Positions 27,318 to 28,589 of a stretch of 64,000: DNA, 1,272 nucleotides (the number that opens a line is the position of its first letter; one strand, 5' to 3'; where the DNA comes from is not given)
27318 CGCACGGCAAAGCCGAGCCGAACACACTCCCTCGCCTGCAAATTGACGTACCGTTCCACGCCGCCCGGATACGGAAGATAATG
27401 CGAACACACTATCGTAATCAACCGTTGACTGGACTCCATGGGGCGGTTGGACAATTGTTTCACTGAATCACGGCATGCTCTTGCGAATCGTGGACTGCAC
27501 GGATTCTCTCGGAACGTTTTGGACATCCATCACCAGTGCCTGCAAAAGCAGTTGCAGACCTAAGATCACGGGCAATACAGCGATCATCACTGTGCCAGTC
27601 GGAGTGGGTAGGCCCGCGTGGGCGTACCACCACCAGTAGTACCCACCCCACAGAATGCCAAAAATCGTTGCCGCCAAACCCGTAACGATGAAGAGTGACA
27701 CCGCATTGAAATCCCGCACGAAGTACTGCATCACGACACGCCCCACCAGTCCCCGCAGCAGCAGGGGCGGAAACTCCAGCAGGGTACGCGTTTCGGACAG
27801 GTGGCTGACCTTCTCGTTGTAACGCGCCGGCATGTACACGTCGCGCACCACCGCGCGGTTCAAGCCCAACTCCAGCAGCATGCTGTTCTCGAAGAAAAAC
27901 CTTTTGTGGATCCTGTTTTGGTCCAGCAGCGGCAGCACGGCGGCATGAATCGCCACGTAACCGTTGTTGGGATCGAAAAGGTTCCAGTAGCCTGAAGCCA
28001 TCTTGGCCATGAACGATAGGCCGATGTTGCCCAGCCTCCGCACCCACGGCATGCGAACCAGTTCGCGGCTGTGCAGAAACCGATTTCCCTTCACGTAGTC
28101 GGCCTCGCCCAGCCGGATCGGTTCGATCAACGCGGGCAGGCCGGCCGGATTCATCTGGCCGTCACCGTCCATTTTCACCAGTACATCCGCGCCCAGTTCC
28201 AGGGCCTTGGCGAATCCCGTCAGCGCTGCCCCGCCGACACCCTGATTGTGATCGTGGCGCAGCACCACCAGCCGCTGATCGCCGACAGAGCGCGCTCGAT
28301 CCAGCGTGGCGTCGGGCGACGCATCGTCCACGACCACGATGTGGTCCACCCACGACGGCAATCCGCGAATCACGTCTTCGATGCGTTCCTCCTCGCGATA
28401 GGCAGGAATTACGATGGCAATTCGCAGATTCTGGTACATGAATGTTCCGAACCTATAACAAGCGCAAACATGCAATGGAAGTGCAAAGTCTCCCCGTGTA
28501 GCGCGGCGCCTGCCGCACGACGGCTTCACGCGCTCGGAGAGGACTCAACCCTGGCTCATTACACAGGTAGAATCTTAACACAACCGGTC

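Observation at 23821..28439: Four-gene coupled operon pairing a membrane-anchored GT2 with an ArnT/PMT-like GT-C transferase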

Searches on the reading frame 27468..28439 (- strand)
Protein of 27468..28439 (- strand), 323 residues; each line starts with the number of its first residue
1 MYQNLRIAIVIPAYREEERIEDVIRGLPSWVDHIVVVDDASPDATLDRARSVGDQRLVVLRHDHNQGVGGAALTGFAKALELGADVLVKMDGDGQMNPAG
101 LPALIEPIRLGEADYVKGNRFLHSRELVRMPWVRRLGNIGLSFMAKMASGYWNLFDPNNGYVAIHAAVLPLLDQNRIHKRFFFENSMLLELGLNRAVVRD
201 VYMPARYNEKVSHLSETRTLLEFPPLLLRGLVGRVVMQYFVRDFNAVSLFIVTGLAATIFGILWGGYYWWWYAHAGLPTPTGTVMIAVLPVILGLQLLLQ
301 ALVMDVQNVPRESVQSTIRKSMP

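Call 4: search_protein_families(library=pfam, proteins=[window:27468-28439:-], max_evalue=0.01)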
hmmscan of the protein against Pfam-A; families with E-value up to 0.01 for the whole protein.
window:27468-28439:- (323 aa): 2 families
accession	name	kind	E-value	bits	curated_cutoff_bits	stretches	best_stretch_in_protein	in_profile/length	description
PF00535.33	Glycos_transf_2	-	5.3e-22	79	23.3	1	9-164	2-159/168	Glycosyl transferase family 2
PF13641.12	Glyco_tranf_2_3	-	2.3e-05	25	27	1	7-157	3-158/230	Glycosyltransferase like family 2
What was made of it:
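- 27468..28439 (-): GT2, a polyprenyl-phosphate glycosyltransferase of the DPMS/GtrB/ArnC type. 323 aa: GT-A domain, interface helix 216-242 and two C-terminal TM helices. PF00535 at 5.3e-22 (call 4).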

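Call 9: search_protein_families(library=ncbifam, proteins=[window:27468-28439:-], max_evalue=1)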
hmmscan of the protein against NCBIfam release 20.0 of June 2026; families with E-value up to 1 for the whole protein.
window:27468-28439:- (323 aa): 17 families
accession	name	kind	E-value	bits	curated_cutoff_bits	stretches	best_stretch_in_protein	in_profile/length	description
TIGR04182.1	glyco_TIGR04182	equivalog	3.7e-22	79.1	325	1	7-307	2-282/293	S-layer glycoprotein N-glycosyltransferase AglJ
NF058614.1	PPMAGASynPpgS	equivalog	4.2e-20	72.1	370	1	8-165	3-158/226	polyprenyl-phospho-N-acetylgalactosaminyl synthase PpgS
NF041391.1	DPhHxTase_Halo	equivalog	1.1e-08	34.3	375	1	13-169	3-150/213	dolichyl-phosphate hexose transferase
TIGR03965.1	mycofact_glyco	equivalog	4.5e-08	32.4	280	1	7-105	76-176/467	mycofactocin biosynthesis glycosyltransferase MftF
NF010496.0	PRK13915.1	equivalog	7.2e-08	31.9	262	1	4-118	30-153/307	glucosyl-3-phosphoglycerate synthase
NF047588.1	GlcsyltransPgfSStrep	equivalog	2.8e-07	30.1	500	1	6-120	2-121/308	glycosyltransferase PgfS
NF041865.1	EpsU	equivalog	5.6e-07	28.9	700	1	5-106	39-145/394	exopolysaccharide biosynthesis GT2 family glycosyltransferase EpsU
TIGR03937.1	PgaC_IcaA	equivalog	6.1e-07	28.7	422.3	1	6-108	46-150/407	poly-beta-1,6-N-acetyl-D-glucosamine synthase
NF050113.1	gal_furan_GlfT1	equivalog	6.6e-06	25.6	330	1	28-97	25-93/290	galactofuranosyltransferase GlfT1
TIGR04283.1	glyco_like_mftF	equivalog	1.1e-05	25.2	182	1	7-58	1-55/221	TIGR04283 family arsenosugar biosynthesis glycosyltransferase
NF007986.1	PRK10714.1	equivalog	6.8e-05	22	529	1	6-108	7-115/316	undecaprenyl-phosphate 4-deoxy-4-formamido-L-arabinose transferase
TIGR01556.1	rhamnosyltran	subfamily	0.00013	21.3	200.55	1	18-98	8-88/281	rhamnosyltransferase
NF045692.1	OglycostaseCruG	equivalog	0.00025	20.1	600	1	7-112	43-156/386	2'-O-glycosyltransferase CruG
NF047683.1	TeichurnBiosyTuaG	equivalog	0.0042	16.8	400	1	4-77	5-83/252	teichuronic acid biosynthesis protein TuaG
TIGR03469.1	HpnB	hypoth_equivalog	0.0052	15.8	379.25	1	7-106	46-158/386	hopene-associated glycosyltransferase HpnB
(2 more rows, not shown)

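Call 11: search_solved_structures(query=window:27468-28439:-, max_evalue=0.001)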
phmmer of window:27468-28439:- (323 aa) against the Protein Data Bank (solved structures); distinct sequences matched with E-value up to 0.001: 4.
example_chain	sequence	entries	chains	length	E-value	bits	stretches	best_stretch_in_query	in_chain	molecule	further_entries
5mlz_A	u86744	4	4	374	1.4e-19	73.5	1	2-282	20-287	Dolichol monophosphate mannose synthase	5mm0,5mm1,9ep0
9bhc_C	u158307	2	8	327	6.3e-05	25.3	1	6-107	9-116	Undecaprenyl-phosphate 4-deoxy-4-formamido-L-arabinose transferase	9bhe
8vxh_A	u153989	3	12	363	8.1e-05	25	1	6-107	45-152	Undecaprenyl-phosphate 4-deoxy-4-formamido-L-arabinose transferase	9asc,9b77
9hwj_A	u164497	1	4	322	0.00088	21.6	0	6-107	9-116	Undecaprenyl-phosphate 4-deoxy-4-formamido-L-arabinose transferase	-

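Call 41: find_homologous_proteins(query=window:27468-28439:-, max_evalue=1e-10)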
Query window:27468-28439:- (323 aa): 7888 proteins with E <= 1e-10 among 8000 candidates; the best 120 are listed.
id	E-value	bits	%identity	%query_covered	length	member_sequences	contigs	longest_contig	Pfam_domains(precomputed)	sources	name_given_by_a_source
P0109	8.3e-214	727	100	100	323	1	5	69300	PF13641.13,PF00535.33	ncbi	ncbi:MAG: glycosyltransferase family 2 protein [Verrucomicrobiia bacterium]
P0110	6.6e-177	605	83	98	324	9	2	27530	PF00535.33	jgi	jgi:glycosyltransferase involved in cell wall biosynthesis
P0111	1.2e-163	562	76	100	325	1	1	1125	PF00535.33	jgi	jgi:glycosyltransferase involved in cell wall biosynthesis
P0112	2.5e-162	557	78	98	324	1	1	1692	PF00535.33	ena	-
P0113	7.2e-162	556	77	98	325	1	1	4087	PF00535.33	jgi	jgi:dolichol-phosphate mannosyltransferase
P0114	6.2e-161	553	77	98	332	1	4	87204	PF00535.33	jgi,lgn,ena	jgi:glycosyltransferase involved in cell wall biosynthesis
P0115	1.1e-156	539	74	99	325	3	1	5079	PF00535.33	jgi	jgi:dolichol-phosphate mannosyltransferase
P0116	5.1e-155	533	72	99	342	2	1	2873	PF13641.13,PF00535.33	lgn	-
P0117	3.1e-154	531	71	100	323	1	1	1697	PF00535.33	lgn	-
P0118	1.5e-153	529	74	98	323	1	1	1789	PF00535.33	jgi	-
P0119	1.1e-152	526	74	98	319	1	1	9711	PF13641.13,PF00535.33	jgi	-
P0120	5.0e-150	517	72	98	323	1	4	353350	PF13641.13,PF00535.33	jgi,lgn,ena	jgi:glycosyltransferase involved in cell wall biosynthesis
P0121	3.6e-147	508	70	99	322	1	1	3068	PF13641.13,PF00535.33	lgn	-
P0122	1.0e-145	503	68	100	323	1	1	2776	PF00535.33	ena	-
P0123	1.6e-145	502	72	98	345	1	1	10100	PF13641.13,PF00535.33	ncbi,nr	ncbi:MAG: glycosyltransferase family 2 protein [Verrucomicrobiae bacterium]|nr:glycosyltransferase f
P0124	2.0e-145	502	70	98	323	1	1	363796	PF00535.33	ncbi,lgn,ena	-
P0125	4.3e-145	501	69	98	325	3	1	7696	PF13641.13,PF00535.33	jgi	jgi:glycosyltransferase involved in cell wall biosynthesis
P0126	7.4e-145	500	71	99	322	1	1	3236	PF00535.33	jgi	jgi:glycosyltransferase involved in cell wall biosynthesis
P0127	1.1e-144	500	68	98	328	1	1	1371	PF13641.13,PF00535.33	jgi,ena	-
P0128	2.1e-144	499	69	98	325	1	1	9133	PF00535.33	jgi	jgi:glycosyltransferase involved in cell wall biosynthesis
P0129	2.8e-144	498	66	100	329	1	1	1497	PF13641.13,PF00535.33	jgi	jgi:dolichol-phosphate mannosyltransferase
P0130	1.1e-143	496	65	99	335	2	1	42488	PF13641.13,PF00535.33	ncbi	-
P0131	2.1e-143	495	68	99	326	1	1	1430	PF13641.13,PF00535.33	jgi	-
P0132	2.8e-143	495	65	100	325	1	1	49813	PF00535.33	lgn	-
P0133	6.0e-143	494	68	98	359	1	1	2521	PF00535.33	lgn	-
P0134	6.6e-143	494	69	97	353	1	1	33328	PF13641.13,PF00535.33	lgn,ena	-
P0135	8.2e-143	493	71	95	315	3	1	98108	PF13641.13,PF00535.33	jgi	-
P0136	1.1e-142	493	68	98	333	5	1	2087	PF13641.13,PF00535.33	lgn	-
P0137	2.9e-142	491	67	100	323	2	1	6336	PF13641.13,PF00535.33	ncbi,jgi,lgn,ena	jgi:glycosyltransferase involved in cell wall biosynthesis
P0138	7.2e-142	490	68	98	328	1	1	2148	PF13641.13,PF00535.33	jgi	-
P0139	3.6e-141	488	67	98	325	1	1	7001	PF13641.13,PF00535.33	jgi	-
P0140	1.0e-140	486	67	98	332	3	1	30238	PF00535.33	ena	-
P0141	1.1e-140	486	68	97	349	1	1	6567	PF00535.33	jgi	jgi:dolichol-phosphate mannosyltransferase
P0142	1.1e-140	486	67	97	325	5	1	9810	PF00535.33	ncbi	-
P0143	4.8e-140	484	67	98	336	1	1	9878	PF00535.33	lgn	-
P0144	1.1e-139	483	67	98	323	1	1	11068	PF00535.33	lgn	-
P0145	2.5e-139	482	65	97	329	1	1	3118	PF00535.33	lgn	-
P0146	1.8e-138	479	65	97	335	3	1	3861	PF00535.33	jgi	jgi:dolichol-phosphate mannosyltransferase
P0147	2.7e-138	478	66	98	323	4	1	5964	PF00535.33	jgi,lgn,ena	jgi:glycosyltransferase involved in cell wall biosynthesis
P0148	3.7e-138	478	65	97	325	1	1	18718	PF13641.13,PF00535.33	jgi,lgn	jgi:glycosyltransferase involved in cell wall biosynthesis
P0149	3.9e-138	478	63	100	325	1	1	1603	PF00535.33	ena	-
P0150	9.5e-138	477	67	98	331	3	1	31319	PF13641.13,PF00535.33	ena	-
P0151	1.6e-137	476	67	98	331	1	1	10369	PF00535.33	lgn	-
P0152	2.1e-137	475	65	98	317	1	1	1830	PF13641.13,PF00535.33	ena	-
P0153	4.3e-137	474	66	98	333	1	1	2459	PF00535.33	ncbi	-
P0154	8.4e-136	470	65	98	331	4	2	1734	PF13641.13,PF00535.33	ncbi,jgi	-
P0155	2.3e-135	469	65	98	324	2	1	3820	PF00535.33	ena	-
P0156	7.5e-134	464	65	98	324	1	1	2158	PF00535.33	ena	-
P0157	1.0e-133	463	64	98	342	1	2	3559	PF00535.33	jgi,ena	jgi:glycosyltransferase involved in cell wall biosynthesis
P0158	1.1e-133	463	69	91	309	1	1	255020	PF00535.33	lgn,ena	-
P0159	1.5e-133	463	64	98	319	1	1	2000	PF13641.13,PF00535.33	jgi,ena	-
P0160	9.7e-133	460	64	98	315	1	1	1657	PF00535.33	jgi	jgi:glycosyltransferase involved in cell wall biosynthesis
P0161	1.0e-131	457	64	98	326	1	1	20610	PF13641.13,PF00535.33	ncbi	-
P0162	1.9e-131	456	65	96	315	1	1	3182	PF00535.33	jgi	-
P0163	6.6e-131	454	65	96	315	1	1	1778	PF00535.33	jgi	jgi:dolichol-phosphate mannosyltransferase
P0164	3.2e-130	452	65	96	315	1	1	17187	PF00535.33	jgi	jgi:dolichol-phosphate mannosyltransferase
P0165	4.6e-126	438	61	99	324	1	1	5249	PF00535.33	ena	-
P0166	1.7e-125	436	61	98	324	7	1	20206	PF13641.13,PF00535.33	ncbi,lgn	-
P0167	1.9e-125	436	63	97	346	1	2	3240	PF00535.33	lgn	-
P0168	3.4e-124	432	61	96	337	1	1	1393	PF00535.33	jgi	jgi:dolichol-phosphate mannosyltransferase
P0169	2.7e-123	429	61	96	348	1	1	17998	PF13641.13,PF00535.33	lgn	-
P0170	9.8e-123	427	61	96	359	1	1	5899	PF00535.33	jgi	jgi:dolichol-phosphate mannosyltransferase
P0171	3.0e-122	426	60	99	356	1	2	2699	PF13641.13,PF00535.33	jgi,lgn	jgi:glycosyltransferase involved in cell wall biosynthesis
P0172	1.1e-120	421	60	96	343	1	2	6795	PF13641.13,PF00535.33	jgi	jgi:dolichol-phosphate mannosyltransferase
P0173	2.5e-120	419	58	96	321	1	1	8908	PF00535.33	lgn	-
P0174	7.1e-120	418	62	96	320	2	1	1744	PF00535.33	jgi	jgi:glycosyltransferase involved in cell wall biosynthesis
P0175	7.2e-120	418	62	95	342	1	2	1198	PF00535.33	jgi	jgi:dolichol-phosphate mannosyltransferase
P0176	2.9e-119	416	59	94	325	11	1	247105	PF13641.13,PF00535.33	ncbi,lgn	-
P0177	3.5e-119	416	56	97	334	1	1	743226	PF00535.33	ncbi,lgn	ncbi:MAG: glycosyltransferase family 2 protein [Chloroflexota bacterium]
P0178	4.2e-119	415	55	97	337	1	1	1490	PF13641.13,PF00535.33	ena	-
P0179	1.1e-118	414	57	99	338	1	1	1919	PF00535.33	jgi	-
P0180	1.6e-118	413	61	97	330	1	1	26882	PF13641.13,PF00535.33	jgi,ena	-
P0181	5.0e-118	412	60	97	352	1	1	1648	PF13641.13,PF00535.33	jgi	jgi:dolichol-phosphate mannosyltransferase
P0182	6.0e-118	412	59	96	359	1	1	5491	PF13641.13,PF00535.33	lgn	-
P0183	6.5e-118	411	59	97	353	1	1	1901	PF13641.13,PF00535.33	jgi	jgi:dolichol-phosphate mannosyltransferase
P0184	8.1e-118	411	69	80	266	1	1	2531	PF00535.33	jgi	jgi:dolichol-phosphate mannosyltransferase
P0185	1.5e-117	410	57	97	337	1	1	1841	PF13641.13,PF00535.33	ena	-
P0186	1.8e-117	410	60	97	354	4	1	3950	PF13641.13,PF00535.33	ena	-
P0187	2.6e-117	409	60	97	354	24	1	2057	PF13641.13,PF00535.33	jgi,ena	-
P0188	3.9e-117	409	58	96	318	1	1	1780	PF13641.13,PF00535.33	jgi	jgi:dolichol-phosphate mannosyltransferase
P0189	5.8e-117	408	60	94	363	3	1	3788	PF00535.33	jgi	jgi:glycosyltransferase involved in cell wall biosynthesis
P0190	7.0e-117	408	59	97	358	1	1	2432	PF13641.13,PF00535.33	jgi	jgi:dolichol-phosphate mannosyltransferase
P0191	7.4e-117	408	59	96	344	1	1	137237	PF13641.13,PF00535.33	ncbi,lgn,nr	ncbi:MAG: glycosyltransferase family 2 protein [Verrucomicrobia bacterium]|nr:glycosyltransferase fa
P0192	1.5e-116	407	57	98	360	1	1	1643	PF13641.13,PF00535.33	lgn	-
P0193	2.2e-116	406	59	97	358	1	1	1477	PF13641.13,PF00535.33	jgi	jgi:dolichol-phosphate mannosyltransferase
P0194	2.7e-116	406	61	97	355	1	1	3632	PF00535.33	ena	-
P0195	3.4e-116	406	57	96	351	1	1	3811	PF13641.13,PF00535.33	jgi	jgi:dolichol-phosphate mannosyltransferase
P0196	4.3e-116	405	57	97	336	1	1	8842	PF13641.13,PF00535.33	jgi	jgi:dolichol-phosphate mannosyltransferase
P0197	5.6e-116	405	58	97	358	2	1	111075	PF13641.13,PF00535.33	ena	-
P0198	7.4e-116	405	60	97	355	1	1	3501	PF13641.13,PF00535.33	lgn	-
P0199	8.9e-116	404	58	97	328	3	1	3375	PF13641.13,PF00535.33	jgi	-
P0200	1.2e-115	404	59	97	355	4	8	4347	PF00535.33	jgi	jgi:glycosyltransferase involved in cell wall biosynthesis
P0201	1.3e-115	404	56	98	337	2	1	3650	PF13641.13,PF00535.33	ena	-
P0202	1.5e-115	404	57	94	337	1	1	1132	PF13641.13,PF00535.33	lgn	-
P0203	1.7e-115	404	59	97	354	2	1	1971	PF13641.13,PF00535.33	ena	-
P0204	1.9e-115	403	58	96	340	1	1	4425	PF00535.33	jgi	jgi:dolichol-phosphate mannosyltransferase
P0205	1.9e-115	403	57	96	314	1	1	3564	PF13641.13,PF00535.33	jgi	jgi:dolichol-phosphate mannosyltransferase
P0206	1.9e-115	403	58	96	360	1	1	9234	PF13641.13,PF00535.33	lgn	-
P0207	1.9e-115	403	57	97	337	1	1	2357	PF13641.13,PF00535.33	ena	-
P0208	4.2e-115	402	58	96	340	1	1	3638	PF13641.13,PF00535.33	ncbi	-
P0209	4.4e-115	402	59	97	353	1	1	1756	PF00535.33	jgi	jgi:dolichol-phosphate mannosyltransferase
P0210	4.6e-115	402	58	96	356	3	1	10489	PF13641.13,PF00535.33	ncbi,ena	-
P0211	4.7e-115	402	61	97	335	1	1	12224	PF13641.13,PF00535.33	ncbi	ncbi:MAG: glycosyltransferase family 2 protein [Anaerolineae bacterium]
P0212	4.7e-115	402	57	96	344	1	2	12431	PF00535.33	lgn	-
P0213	5.0e-115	402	59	97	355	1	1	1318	PF00535.33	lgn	-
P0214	6.0e-115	402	58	94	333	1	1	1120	PF00535.33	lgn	-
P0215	6.9e-115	402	58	97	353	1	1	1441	PF13641.13,PF00535.33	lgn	-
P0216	8.0e-115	401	58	96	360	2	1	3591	PF13641.13,PF00535.33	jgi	jgi:dolichol-phosphate mannosyltransferase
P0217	8.2e-115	401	58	97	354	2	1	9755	PF00535.33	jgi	jgi:dolichol-phosphate mannosyltransferase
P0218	8.4e-115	401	57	96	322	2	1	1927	PF00535.33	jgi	jgi:dolichol-phosphate mannosyltransferase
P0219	8.7e-115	401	58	98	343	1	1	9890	PF13641.13,PF00535.33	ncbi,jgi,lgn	-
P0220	9.2e-115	401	55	96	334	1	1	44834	PF13641.13,PF00535.33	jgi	jgi:glycosyltransferase involved in cell wall biosynthesis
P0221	9.5e-115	401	57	96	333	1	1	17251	PF13641.13,PF00535.33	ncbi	-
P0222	1.3e-114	401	60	97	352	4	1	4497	PF00535.33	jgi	jgi:glycosyltransferase involved in cell wall biosynthesis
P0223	1.4e-114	401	58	97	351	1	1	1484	PF13641.13,PF00535.33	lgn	-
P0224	1.5e-114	400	55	96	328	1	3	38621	PF13641.13,PF00535.33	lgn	-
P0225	1.6e-114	400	57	98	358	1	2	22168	PF13641.13,PF00535.33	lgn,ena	-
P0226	1.6e-114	400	55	97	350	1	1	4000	PF00535.33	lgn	-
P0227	1.8e-114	400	55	98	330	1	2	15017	PF00535.33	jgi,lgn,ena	-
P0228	1.9e-114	400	60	97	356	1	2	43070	PF00535.33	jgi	jgi:dolichol-phosphate mannosyltransferase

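Call 48: predict_structure(alignment_id=A2)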
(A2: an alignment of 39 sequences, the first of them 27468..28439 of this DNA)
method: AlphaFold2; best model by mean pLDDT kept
length: 323 residues; sequences in the alignment: 39
mean_pLDDT: 90.7   pTM: 0.87
mean pLDDT of the five models: 90.7, 90.0, 90.0, 88.6, 88.0
residues with pLDDT >= 90: 240; 70-90: 64; 50-70: 17; < 50: 2
segments of 3 or more residues with pLDDT < 50: none
pLDDT, mean of each block of 10 residues (from residue 1): 87 95 95 98 97 97 96 98 97 85 94 92 78 83 91 79 95 93 91 95 70 65 91 95 94 98 98 97 96 98 94 83 54
secondary structure, 60 per line:
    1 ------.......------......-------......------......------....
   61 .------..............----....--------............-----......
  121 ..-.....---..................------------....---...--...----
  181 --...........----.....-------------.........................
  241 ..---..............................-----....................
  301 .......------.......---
elements in order: E7-13 H20-25 E33-38 H45-50 E57-61 H68-81 E86-89 H98-109 E115-119 H124-128 H132-149 E162-165 H183-193 E198-202 H216-242 H246-275 H281-307 H314-320
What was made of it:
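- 27468..28439 (-): AlphaFold pLDDT 90.7 (call 48).
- On Polyprenyl-phosphate glycosyltransferases of family GT2 (DPMS / GtrB / ArnC type): Model helices at 216-242, 246-275 and 281-307 (call 48).
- Checked: AlphaFold models them as long helices, 246-275 and 281-307 (call 48).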
